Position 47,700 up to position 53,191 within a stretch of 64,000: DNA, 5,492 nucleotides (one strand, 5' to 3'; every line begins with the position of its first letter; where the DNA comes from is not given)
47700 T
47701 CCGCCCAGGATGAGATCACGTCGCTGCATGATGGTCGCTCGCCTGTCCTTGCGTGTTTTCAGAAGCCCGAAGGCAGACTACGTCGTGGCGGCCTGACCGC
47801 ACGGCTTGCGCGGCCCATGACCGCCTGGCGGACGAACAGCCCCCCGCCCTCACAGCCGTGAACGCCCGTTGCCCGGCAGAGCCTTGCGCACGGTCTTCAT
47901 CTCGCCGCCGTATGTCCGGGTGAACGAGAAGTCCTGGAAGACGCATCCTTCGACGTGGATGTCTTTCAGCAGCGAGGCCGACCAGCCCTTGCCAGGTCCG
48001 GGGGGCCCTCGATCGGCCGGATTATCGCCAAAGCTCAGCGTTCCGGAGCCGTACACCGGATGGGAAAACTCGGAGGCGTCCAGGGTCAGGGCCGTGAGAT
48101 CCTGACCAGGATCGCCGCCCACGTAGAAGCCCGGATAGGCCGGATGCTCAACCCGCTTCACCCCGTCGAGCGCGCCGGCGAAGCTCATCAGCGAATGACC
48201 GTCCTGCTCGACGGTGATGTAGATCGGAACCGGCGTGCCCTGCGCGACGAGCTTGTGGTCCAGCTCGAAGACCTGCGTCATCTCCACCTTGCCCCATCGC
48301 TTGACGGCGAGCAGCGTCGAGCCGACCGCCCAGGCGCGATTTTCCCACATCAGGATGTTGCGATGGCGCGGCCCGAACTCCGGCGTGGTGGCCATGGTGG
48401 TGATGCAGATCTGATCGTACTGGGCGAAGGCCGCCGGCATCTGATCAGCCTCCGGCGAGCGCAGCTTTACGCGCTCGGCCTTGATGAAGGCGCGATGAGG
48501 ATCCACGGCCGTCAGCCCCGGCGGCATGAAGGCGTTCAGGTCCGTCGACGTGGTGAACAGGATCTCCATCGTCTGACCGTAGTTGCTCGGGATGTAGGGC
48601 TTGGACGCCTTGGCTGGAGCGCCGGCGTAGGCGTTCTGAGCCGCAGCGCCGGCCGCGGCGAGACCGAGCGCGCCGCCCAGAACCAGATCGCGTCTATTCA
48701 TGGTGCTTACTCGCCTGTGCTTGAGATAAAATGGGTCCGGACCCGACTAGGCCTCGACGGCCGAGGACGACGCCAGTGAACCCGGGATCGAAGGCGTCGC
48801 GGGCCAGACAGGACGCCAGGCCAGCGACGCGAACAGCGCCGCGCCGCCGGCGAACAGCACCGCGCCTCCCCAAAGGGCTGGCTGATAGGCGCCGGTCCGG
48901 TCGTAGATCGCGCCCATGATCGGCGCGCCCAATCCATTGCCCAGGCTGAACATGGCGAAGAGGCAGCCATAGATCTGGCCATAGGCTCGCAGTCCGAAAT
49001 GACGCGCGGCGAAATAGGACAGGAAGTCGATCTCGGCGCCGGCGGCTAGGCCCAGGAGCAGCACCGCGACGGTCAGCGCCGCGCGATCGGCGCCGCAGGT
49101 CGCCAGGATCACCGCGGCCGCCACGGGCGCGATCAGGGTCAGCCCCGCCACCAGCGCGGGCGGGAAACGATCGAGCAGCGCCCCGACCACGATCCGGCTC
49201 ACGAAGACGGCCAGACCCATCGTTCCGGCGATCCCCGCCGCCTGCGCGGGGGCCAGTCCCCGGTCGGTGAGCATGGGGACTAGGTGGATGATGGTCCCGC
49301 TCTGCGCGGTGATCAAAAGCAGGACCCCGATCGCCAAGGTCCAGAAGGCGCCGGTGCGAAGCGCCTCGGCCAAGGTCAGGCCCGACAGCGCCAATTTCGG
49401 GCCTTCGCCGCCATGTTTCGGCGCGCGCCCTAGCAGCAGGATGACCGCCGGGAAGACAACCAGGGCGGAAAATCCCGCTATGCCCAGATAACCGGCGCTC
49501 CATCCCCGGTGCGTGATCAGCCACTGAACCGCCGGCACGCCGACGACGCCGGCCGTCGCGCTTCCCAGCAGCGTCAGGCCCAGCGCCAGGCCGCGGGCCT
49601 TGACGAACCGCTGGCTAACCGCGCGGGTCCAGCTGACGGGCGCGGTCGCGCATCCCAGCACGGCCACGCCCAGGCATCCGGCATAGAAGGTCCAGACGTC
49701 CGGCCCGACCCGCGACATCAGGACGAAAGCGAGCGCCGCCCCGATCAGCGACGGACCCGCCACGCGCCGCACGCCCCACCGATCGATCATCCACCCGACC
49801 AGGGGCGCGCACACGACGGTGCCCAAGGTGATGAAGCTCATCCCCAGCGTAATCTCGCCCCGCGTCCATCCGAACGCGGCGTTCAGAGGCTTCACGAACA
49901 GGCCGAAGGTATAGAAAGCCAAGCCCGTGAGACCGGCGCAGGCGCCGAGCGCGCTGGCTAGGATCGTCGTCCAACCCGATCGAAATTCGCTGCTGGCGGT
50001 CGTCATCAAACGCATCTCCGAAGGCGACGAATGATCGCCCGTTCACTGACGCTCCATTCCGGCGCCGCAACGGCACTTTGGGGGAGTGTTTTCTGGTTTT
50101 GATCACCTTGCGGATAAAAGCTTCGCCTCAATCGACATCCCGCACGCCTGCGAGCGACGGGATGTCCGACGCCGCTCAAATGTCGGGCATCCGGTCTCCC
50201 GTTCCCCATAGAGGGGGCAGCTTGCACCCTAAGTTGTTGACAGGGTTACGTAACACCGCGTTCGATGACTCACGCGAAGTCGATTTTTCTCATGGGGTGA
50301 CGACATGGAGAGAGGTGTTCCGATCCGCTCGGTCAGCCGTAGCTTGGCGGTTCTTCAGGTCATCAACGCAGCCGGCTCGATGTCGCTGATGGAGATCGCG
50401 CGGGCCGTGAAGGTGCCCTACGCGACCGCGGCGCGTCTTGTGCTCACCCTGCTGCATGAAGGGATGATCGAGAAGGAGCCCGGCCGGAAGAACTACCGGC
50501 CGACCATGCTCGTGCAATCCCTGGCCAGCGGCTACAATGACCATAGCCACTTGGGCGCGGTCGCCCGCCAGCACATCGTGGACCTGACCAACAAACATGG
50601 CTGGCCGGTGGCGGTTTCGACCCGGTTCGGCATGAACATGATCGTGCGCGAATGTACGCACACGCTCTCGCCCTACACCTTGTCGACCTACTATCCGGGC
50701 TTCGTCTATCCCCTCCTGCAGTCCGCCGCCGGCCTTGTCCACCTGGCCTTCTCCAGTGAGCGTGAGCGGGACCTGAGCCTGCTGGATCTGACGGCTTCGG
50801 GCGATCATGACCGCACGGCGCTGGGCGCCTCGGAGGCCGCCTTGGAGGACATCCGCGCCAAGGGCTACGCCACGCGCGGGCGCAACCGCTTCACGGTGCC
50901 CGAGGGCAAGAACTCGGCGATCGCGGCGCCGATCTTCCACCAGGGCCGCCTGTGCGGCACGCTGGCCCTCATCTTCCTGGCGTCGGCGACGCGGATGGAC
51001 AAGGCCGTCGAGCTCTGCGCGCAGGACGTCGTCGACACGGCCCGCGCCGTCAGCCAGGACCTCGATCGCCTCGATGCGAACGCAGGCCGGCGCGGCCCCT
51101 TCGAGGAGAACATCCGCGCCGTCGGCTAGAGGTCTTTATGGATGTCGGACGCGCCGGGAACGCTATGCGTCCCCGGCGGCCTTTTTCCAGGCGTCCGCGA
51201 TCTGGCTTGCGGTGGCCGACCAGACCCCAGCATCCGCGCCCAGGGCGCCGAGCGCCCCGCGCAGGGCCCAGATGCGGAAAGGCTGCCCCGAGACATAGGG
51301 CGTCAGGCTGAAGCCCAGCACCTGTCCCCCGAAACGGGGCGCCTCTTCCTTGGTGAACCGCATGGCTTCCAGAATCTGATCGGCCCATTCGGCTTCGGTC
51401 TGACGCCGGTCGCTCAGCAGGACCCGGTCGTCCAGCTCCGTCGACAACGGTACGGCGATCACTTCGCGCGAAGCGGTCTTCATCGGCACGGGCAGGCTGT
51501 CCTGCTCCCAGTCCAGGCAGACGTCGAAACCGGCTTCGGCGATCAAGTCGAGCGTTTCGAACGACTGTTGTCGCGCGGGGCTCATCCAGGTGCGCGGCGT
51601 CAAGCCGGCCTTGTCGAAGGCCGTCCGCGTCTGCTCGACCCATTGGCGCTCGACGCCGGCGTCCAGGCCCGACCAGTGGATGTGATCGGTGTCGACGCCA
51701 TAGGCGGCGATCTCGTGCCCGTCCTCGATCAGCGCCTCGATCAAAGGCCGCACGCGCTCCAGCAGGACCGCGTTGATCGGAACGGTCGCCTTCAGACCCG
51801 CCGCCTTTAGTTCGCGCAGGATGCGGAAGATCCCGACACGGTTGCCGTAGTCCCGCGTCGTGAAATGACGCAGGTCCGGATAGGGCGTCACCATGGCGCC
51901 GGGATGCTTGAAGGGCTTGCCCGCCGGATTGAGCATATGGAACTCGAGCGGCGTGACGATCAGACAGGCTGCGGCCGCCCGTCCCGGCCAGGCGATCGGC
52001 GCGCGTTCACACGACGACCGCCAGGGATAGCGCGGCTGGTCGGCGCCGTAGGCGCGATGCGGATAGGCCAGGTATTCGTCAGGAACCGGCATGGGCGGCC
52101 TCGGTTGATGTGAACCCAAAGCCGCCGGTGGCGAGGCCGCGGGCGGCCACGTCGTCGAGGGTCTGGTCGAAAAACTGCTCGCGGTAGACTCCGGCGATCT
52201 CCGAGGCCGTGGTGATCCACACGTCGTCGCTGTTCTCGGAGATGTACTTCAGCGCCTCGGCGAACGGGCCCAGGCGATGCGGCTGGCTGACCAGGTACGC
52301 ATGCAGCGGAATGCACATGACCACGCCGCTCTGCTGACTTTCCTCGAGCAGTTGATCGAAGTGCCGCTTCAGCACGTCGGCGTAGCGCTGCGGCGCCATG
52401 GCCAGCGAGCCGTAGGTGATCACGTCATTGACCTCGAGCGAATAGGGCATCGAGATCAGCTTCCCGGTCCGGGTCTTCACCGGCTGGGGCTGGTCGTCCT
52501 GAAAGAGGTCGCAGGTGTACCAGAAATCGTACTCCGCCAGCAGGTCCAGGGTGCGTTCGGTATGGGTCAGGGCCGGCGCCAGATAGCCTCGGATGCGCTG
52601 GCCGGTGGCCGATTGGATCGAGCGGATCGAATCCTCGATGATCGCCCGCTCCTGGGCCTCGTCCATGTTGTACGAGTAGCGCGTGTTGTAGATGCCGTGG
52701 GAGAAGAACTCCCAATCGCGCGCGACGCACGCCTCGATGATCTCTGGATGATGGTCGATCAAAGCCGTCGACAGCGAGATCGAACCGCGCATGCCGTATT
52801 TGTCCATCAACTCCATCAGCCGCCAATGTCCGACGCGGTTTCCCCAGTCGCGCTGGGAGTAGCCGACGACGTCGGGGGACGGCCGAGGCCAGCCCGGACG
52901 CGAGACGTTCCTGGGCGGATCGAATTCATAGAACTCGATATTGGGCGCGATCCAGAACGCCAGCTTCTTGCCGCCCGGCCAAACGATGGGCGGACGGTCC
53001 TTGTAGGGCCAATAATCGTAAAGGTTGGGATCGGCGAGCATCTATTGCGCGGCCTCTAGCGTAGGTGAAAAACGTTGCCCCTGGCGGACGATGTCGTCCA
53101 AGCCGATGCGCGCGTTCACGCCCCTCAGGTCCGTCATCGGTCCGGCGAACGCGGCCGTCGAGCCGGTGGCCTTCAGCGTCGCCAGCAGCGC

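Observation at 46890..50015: Tandem Tat-signal paralogues with an acetoacetate-decarboxylase-like pattern, co-oriented with an MFS transporter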

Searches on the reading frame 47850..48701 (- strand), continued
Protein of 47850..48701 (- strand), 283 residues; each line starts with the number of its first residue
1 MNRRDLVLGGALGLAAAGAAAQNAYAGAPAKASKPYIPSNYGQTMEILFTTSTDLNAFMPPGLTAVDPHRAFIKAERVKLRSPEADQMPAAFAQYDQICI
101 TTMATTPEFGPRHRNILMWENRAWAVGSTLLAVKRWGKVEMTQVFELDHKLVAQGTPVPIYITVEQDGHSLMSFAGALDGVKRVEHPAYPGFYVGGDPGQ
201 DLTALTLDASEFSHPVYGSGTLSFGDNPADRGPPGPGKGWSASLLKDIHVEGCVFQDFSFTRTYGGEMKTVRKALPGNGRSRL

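Call 83: fold_search(model_id=the predicted structure, library=pdb)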
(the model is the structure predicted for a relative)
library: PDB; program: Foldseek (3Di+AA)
matches with E <= 10: 435; with E <= 0.001: 24
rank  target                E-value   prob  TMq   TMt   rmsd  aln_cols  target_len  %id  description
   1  4jm3_A                1.5e-12  1.00  0.61  0.65   4.5       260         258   15  Enduracididine Biosynthesis Enzyme MppR with HEPES Buffer Bound (released 2013-07-03)
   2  6eej_B                1.8e-12  1.00  0.61  0.65   4.9       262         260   19  Streptomyces bingchenggensis Aldolase-Dehydratase in covalent complex with dienone product. (released 2019-08-14)
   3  4jme_B                1.8e-12  1.00  0.61  0.65   5.8       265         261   16  Enduracididine biosynthesis enzyme MppR complexed with 2-keto-enduracididine (released 2013-07-03)
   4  5upb_C                2.5e-12  1.00  0.62  0.67   4.4       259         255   14  Swit_4259, an Acetoacetate Decarboxylase-like Enzyme from Sphingomonas wittichii RW1 (released 2017-06-07)
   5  4jmc_A                2.7e-12  1.00  0.60  0.65   5.9       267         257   16  Enduracididine biosynthesis enzyme MppR complexed with pyruvate (released 2013-07-03)
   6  5upb_A                3.6e-12  1.00  0.63  0.69   4.4       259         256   14  Swit_4259, an Acetoacetate Decarboxylase-like Enzyme from Sphingomonas wittichii RW1 (released 2017-06-07)
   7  4jm3_B                3.8e-12  1.00  0.62  0.65   5.7       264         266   16  Enduracididine Biosynthesis Enzyme MppR with HEPES Buffer Bound (released 2013-07-03)
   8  4jmc_B                3.8e-12  1.00  0.60  0.65   4.7       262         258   16  Enduracididine biosynthesis enzyme MppR complexed with pyruvate (released 2013-07-03)
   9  4jmd_B                4.9e-12  1.00  0.61  0.65   4.8       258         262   16  Enduracididine biosynthesis enzyme MppR complexed with the condensation product of pyruvate and imidazole 4-carboxalde (released 2013-07-03)
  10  4jmd_A                6.3e-12  1.00  0.62  0.67   4.7       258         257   16  Enduracididine biosynthesis enzyme MppR complexed with the condensation product of pyruvate and imidazole 4-carboxalde (released 2013-07-03)
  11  5upb_D                7.8e-12  1.00  0.60  0.66   4.2       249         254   14  Swit_4259, an Acetoacetate Decarboxylase-like Enzyme from Sphingomonas wittichii RW1 (released 2017-06-07)
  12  4zbt_B                1.2e-11  1.00  0.59  0.64   5.0       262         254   17  Streptomyces bingchenggensis aldolase-dehydratase in Schiff base complex with pyruvate (released 2015-06-17)
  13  6eej_A                2.6e-11  1.00  0.61  0.64   4.9       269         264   18  Streptomyces bingchenggensis Aldolase-Dehydratase in covalent complex with dienone product. (released 2019-08-14)
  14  4zbo_C                2.9e-11  1.00  0.59  0.65   5.1       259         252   18  Streptomyces bingchenggensis acetoacetate decarboxylase in non-covalent complex with potassium formate (released 2015-06-17)
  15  4zbo_A                4.9e-11  1.00  0.62  0.66   4.9       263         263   18  Streptomyces bingchenggensis acetoacetate decarboxylase in non-covalent complex with potassium formate (released 2015-06-17)
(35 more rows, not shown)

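Call 84: find_related_loci(query=A1, collection=metagenome_contigs, flank=6000)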
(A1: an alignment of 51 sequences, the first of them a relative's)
Query A1 (283 aa) in metagenome_contigs; peptide patterns used: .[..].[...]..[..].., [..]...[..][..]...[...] (x = any residue, [..] = any of these).
286 stretches matched a pattern; 2 encode a relative of the query (tblastn E <= 1e-3); 2 distinct loci.
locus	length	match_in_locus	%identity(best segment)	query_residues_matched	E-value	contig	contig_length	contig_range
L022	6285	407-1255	85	1-283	2e-158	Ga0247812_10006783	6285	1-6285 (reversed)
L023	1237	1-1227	59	1-283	5e-112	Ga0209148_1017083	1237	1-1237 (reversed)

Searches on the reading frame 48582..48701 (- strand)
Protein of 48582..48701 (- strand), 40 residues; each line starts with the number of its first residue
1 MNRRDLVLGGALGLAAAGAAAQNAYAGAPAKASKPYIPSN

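Call 49: search_protein_families(library=pfam, proteins=[window:48582-48701:-], max_evalue=10)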
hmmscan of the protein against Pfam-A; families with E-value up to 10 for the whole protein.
seq(40 aa): 1 family
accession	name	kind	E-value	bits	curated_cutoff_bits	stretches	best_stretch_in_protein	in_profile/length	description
PF10399.14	UCR_Fe-S_N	-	0.11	12.4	24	1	2-21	10-29/41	Ubiquitinol-cytochrome C reductase Fe-S subunit TAT signal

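Call 50: search_protein_families(library=ncbifam, proteins=[window:48582-48701:-], max_evalue=10)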
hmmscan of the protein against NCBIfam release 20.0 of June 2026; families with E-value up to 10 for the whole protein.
seq(40 aa): 1 family
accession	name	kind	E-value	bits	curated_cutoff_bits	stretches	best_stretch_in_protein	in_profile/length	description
TIGR02811.1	formate_TAT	hypoth_equivalog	0.0054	17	48.45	1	1-34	9-42/66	formate dehydrogenase region TAT target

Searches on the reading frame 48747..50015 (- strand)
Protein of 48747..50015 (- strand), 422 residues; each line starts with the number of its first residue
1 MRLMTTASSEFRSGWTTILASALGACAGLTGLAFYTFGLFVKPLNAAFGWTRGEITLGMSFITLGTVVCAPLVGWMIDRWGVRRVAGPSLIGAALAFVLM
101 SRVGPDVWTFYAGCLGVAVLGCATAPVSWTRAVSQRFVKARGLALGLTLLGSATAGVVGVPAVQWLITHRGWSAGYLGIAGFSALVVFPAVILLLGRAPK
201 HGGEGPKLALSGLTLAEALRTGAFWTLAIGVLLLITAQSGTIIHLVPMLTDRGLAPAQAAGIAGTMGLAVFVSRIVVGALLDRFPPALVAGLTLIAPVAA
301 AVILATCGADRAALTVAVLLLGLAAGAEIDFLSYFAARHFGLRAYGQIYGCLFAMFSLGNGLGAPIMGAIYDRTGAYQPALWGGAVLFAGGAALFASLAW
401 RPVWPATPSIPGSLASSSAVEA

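Call 4: search_protein_families(library=pfam, proteins=[window:48747-50015:-], max_evalue=1)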
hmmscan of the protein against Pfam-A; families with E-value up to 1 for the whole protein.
window:48747-50015:- (422 aa): 1 family
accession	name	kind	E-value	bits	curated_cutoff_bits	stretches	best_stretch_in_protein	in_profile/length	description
PF07690.21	MFS_1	-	7.2e-33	114.4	33.4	2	25-350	3-333/347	Major Facilitator Superfamily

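Call 5: search_protein_families(library=ncbifam, proteins=[window:48747-50015:-], max_evalue=1)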
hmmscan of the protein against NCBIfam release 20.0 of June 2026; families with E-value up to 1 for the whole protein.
window:48747-50015:- (422 aa): 13 families
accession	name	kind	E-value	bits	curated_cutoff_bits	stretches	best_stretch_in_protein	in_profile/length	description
NF049980.1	SfMCT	equivalog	1.6e-30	106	320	1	23-385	7-376/378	L-lactate MFS transporter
NF038246.1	bile_salt_MFS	equivalog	2.6e-18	66.1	400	1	39-380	27-385/408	conjugated bile salt MFS transporter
TIGR00890.1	2A0111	subfamily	9.4e-14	51.1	374.85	1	29-387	14-371/377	oxalate/formate antiport family MFS transporter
TIGR04259.1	oxa_formateAnti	equivalog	3.3e-12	46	335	1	29-377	14-370/405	oxalate/formate MFS antiporter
NF033733.1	MFS_ArsK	equivalog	8.8e-10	37.9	400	1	18-397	5-383/388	arsenite efflux MFS transporter ArsK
NF033135.1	cmx_cmrA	equivalog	7.2e-07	28.6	400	1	42-392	27-370/374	Cmx/CmrA family chloramphenicol efflux MFS transporter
NF012174.0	tet_MFS_A_B_C_D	equivalog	2.4e-05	23.4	475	1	63-395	50-375/382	Tet(A)/Tet(B)/Tet(C) family tetracycline efflux MFS transporter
NF012191.0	tet_MFS_C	exception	0.0028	16.7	850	1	62-395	52-378/396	tetracycline efflux MFS transporter Tet(C)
TIGR00880.1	2_A_01_02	superfamily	0.0039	17.3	131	1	62-192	7-136/141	multidrug resistance protein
TIGR00895.1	2A0115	subfamily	0.0063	15.5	418.55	1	246-369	273-396/398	aromatic acid/H+ symport family MFS transporter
NF008586.0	PRK11551.1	equivalog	0.0064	15.5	410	1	12-363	11-360/406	3-(3-hydroxy-phenyl)propionate transporter MhpT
NF002982.0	PRK03699.1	equivalog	0.012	14.7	221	1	29-325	19-309/395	MFS transporter TsgA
TIGR00886.1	2A0108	subfamily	0.039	13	311.7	2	246-393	24-176/368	NarK family nitrate/nitrite MFS transporter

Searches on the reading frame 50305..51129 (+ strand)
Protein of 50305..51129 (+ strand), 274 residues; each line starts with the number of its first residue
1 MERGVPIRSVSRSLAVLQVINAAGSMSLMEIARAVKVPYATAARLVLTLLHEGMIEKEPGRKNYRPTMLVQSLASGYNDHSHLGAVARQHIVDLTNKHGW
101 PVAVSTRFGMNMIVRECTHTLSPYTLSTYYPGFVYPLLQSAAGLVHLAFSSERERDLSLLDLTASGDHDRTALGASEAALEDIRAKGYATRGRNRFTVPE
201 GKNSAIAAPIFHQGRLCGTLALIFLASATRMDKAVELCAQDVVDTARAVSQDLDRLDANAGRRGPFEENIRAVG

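Call 4: search_protein_families(library=pfam, proteins=[window:50305-51129:+], max_evalue=1)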
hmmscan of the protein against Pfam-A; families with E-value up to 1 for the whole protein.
window:50305-51129:+ (274 aa): 12 families
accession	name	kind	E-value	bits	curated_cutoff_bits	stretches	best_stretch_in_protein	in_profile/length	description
PF09339.16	HTH_IclR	-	4.8e-10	39.5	22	1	9-59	1-52/52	IclR helix-turn-helix domain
PF01614.24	IclR_C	-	4.8e-06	26.7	24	1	79-250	5-173/174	Bacterial transcriptional regulator IclR C-terminal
PF01047.28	MarR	-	0.00011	22.5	24.6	1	13-63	5-55/59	MarR family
PF01978.25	TrmB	-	0.00039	20.7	25.6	1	22-63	19-60/68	Sugar-specific transcriptional regulator TrmB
PF25212.1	HVO_A0114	-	0.0016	18.7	27.6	1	12-68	23-79/84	HVO_A0114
PF16221.11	HTH_47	-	0.003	17.5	27.1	1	12-56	32-77/78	winged helix-turn-helix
PF09397.16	FtsK_gamma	-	0.0068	16.5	30.6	1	17-63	11-57/63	Ftsk gamma domain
PF12802.13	MarR_2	-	0.012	16.2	27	1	14-60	8-55/61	MarR family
PF25213.1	HVO_A0261_N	-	0.018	15.4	35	1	10-77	11-74/86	HVO_A0261 N-terminal domain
PF02082.26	Rrf2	-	0.019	15.6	30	1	12-62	10-60/132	Iron-dependent Transcriptional regulator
PF01590.32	GAF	-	0.04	14.9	22.4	1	199-224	84-109/133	GAF domain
PF08100.18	Dimerisation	-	0.13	12.5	25.6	1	14-69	28-86/93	O-methyltransferase dimerisation domain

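Call 5: search_protein_families(library=ncbifam, proteins=[window:50305-51129:+], max_evalue=1)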
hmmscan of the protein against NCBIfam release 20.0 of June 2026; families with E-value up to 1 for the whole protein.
window:50305-51129:+ (274 aa): 10 families
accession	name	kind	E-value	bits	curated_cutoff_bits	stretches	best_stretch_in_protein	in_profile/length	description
NF007339.0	PRK09834.1-1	equivalog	1.5e-38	132.7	299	1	6-253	19-266/271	DNA-binding transcriptional regulator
NF007342.0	PRK09834.1-4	equivalog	2.2e-33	115.4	251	1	5-250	9-253/263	DNA-binding transcriptional regulator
NF007341.0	PRK09834.1-3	equivalog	6.2e-31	107.5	269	1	6-257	6-262/274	DNA-binding transcriptional regulator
TIGR02431.1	pcaR_pcaU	subfamily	1.8e-15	56.9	284.75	1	7-252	5-247/248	beta-ketoadipate pathway transcriptional regulators, PcaR/PcaU/PobR family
NF045644.1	TransRegBhcR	equivalog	4e-14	52.5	350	1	6-253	21-265/267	HTH-type transcriptional regulator BhcR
NF011671.1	PRK15090.1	equivalog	1.3e-06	27.8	275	1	6-237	9-238/256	DNA-binding transcriptional regulator KdgR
TIGR01884.1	cas_HTH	subfamily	0.00051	19.5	60.2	1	11-61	142-192/202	CRISPR-associated CARF protein Csa3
NF008601.2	PRK11569.1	equivalog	0.0008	18.7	380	1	7-58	26-78/276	glyoxylate bypass operon transcriptional repressor IclR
NF007548.0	PRK10163.1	equivalog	0.0072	15.5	406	1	9-253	23-265/271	HTH-type transcriptional repressor AllR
NF053606.1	Sta1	subfamily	0.023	14.8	80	1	13-59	22-68/100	Sta1 family transcriptional regulator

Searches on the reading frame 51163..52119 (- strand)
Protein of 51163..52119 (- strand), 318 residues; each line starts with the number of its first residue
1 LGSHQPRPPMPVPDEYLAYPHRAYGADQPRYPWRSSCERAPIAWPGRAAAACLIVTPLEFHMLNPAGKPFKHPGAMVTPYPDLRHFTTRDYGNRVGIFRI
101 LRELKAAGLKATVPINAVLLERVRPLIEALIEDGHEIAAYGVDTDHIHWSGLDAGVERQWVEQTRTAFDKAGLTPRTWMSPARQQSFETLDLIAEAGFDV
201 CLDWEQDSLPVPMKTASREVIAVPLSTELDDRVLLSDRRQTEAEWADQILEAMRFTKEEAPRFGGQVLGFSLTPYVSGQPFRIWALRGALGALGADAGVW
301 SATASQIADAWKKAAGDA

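Call 4: search_protein_families(library=pfam, proteins=[window:51163-52119:-], max_evalue=1)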
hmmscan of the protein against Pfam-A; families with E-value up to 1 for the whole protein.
window:51163-52119:- (318 aa): 2 families
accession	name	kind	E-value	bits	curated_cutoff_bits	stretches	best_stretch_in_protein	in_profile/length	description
PF01522.26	Polysacc_deac_1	-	6e-06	26.7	23.1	1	89-199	13-122/124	Polysaccharide deacetylase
PF10096.14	DUF2334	-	0.1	12.6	26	1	152-203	95-145/203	Uncharacterized protein conserved in bacteria (DUF2334)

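Call 34: search_protein_families(library=ncbifam, proteins=[window:51163-52119:-], max_evalue=0.00001)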
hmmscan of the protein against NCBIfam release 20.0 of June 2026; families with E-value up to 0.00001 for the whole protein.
window:51163-52119:- (318 aa): 1 family
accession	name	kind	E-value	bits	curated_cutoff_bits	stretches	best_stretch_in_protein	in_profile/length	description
TIGR03212.1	uraD_N-term-dom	equivalog_domain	5.6e-18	65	424.6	1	89-313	71-293/297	allantoinase PuuE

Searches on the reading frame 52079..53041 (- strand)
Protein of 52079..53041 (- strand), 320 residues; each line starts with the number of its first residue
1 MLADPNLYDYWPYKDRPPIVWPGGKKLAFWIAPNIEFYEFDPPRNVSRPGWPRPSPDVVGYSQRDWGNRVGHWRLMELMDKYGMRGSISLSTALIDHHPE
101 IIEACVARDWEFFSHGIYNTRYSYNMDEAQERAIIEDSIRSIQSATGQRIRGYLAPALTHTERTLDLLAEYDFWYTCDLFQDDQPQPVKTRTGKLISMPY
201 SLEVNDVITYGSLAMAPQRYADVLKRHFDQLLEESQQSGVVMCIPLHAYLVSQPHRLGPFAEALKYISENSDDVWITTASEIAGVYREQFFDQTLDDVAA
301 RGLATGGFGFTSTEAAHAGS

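Call 4: search_protein_families(library=pfam, proteins=[window:52079-53041:-], max_evalue=1)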
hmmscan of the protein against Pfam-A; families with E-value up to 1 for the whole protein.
window:52079-53041:- (320 aa): 1 family
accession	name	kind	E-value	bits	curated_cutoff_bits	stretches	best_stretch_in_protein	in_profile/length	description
PF01522.26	Polysacc_deac_1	-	2.2e-10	41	23.1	1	69-173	18-121/124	Polysaccharide deacetylase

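Call 34: search_protein_families(library=ncbifam, proteins=[window:52079-53041:-], max_evalue=0.00001)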
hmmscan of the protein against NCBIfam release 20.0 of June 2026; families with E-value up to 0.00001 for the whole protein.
window:52079-53041:- (320 aa): 2 families
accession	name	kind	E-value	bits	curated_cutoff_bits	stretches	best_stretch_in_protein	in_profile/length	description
TIGR03212.1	uraD_N-term-dom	equivalog_domain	3.2e-32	111.8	424.6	1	65-289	72-294/297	allantoinase PuuE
TIGR03006.1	pepcterm_polyde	equivalog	7.9e-07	28.5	276.2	1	74-180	38-146/272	XrtA system polysaccharide deacetylase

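Call 61: search_solved_structures(query=window:52079-53041:-, max_evalue=0.001)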
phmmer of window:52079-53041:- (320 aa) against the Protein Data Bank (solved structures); distinct sequences matched with E-value up to 0.001: 10.
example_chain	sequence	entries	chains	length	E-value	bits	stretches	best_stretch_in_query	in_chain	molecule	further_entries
3cl6_A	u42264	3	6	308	3.3e-25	92.3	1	63-284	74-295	Puue allantoinase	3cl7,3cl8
1z7a_A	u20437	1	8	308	1.2e-24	90.6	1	64-294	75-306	conserved hypothetical protein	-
3s6o_A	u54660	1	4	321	6.6e-17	65.1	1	63-289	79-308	Polysaccharide deacetylase family protein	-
3rxz_A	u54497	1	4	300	2.6e-16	63.1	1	17-289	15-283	Polysaccharide deacetylase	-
3qbu_A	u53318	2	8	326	2.2e-07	33.8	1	62-206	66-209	Putative uncharacterized protein | peptidoglycan deacetylase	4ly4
5orm_A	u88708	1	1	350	2e-06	30.6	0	204-270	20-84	cPPR-Telo1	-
5orq_A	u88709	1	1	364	2.2e-06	30.5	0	204-270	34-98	cPPR-Telo1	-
4pjq_A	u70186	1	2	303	6e-05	25.7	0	204-271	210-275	Pentatricopeptide repeat protein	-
4pjr_A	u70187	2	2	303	0.00016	24.4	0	204-270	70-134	Pentatricopeptide repeat protein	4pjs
4wsl_A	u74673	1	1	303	0.0006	22.4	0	205-269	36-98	Pentatricopeptide repeat protein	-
